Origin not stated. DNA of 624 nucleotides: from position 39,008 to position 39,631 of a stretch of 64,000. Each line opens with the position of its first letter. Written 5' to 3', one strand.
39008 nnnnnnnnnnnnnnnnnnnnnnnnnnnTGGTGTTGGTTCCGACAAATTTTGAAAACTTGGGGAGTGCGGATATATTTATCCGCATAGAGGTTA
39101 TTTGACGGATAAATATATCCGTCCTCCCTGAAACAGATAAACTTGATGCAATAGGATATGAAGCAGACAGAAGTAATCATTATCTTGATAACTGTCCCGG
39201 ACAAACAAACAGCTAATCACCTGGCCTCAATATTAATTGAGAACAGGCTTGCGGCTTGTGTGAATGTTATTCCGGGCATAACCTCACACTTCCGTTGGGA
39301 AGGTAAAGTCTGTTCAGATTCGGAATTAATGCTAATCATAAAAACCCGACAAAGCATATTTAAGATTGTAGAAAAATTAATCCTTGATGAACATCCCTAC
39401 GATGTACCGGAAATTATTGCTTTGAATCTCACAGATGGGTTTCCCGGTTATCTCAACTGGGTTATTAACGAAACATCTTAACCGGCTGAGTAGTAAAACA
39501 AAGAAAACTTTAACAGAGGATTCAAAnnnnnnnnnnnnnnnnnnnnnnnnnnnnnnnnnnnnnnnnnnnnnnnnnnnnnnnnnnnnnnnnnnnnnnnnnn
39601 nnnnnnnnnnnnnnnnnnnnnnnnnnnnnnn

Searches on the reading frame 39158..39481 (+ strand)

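Call 16: search_protein_families(library=pfam, proteins=[window:39158-39481:+], max_evalue=0.0001)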
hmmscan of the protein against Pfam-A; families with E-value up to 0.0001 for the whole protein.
window:39158-39481:+ (107 aa): 1 family
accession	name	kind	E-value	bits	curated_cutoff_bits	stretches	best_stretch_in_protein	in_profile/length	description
PF03091.20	CutA1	-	1.5e-35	121.3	22.4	1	7-104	1-98/99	CutA1 divalent ion tolerance protein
